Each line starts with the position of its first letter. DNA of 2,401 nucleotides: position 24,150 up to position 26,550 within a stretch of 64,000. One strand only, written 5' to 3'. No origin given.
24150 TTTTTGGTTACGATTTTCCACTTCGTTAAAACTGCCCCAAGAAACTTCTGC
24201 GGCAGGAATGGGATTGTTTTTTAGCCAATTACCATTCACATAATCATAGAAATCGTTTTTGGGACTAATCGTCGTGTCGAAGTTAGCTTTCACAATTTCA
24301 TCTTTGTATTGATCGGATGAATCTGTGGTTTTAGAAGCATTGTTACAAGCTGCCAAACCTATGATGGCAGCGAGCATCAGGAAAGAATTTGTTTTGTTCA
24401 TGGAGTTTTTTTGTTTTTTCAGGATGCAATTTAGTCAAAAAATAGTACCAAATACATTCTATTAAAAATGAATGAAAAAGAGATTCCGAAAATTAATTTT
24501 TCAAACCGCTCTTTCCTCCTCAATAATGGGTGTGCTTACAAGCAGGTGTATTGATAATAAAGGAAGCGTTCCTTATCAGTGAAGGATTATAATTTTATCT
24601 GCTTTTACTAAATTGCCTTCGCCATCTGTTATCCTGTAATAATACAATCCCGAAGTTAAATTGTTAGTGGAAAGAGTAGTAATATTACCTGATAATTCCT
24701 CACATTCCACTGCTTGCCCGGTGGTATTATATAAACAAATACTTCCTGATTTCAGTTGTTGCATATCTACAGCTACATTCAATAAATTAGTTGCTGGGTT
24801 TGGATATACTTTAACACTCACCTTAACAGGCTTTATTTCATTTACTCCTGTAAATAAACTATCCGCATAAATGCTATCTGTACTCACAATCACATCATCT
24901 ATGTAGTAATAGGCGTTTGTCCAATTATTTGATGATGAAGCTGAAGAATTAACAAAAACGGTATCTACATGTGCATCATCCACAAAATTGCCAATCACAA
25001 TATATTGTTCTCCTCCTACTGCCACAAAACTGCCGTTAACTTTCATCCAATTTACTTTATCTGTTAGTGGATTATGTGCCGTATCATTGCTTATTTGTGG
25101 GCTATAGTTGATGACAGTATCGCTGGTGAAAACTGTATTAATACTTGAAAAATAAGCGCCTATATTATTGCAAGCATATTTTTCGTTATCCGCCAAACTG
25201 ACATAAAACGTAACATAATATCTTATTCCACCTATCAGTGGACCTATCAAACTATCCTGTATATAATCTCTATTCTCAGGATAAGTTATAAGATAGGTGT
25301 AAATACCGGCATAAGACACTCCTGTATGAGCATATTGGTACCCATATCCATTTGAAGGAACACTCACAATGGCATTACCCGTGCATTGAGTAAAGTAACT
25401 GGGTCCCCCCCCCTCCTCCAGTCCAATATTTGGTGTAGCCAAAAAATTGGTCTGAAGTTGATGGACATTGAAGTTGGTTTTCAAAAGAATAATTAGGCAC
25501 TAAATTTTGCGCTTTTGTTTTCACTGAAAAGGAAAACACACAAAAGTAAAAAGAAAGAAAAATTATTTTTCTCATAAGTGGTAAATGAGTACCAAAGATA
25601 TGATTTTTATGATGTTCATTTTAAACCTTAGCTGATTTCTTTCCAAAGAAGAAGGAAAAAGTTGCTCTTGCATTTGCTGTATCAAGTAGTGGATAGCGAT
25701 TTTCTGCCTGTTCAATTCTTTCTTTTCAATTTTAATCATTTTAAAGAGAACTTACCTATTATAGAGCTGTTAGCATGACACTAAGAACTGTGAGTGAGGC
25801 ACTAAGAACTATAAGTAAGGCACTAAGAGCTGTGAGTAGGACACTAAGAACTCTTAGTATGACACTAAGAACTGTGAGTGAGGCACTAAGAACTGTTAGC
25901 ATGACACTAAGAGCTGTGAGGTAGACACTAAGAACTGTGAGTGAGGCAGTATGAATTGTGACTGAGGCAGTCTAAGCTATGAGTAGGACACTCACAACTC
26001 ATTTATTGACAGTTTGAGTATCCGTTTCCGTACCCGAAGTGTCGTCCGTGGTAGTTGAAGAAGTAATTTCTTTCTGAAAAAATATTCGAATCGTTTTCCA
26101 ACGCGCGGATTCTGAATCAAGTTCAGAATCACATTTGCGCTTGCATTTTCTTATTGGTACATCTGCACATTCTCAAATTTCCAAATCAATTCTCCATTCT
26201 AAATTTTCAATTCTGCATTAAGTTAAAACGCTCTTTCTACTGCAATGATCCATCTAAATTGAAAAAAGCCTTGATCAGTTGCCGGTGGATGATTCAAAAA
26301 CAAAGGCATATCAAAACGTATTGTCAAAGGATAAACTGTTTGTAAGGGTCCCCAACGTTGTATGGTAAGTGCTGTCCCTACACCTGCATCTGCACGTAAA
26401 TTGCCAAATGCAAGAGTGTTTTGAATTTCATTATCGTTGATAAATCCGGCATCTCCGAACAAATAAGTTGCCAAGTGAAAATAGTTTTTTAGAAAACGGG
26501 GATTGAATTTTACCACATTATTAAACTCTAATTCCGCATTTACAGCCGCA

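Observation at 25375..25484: G9 homopolymer splits a T9SS cargo gene: candidate slipped-strand phase variation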

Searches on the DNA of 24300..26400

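Call 67: search_rna_families(source=window, start=24300, end=26400, threshold=evalue, max_evalue=1)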
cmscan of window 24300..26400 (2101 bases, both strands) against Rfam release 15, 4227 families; matches with E-value up to 1: 1.
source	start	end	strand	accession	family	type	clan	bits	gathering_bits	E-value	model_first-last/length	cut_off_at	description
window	25508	25539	+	RF01080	UPD-PKib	Cis-reg;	-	22.5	39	0.47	1-32/32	no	Pseudoknot of upstream pseudoknot domain (UPD) of the 3'UTR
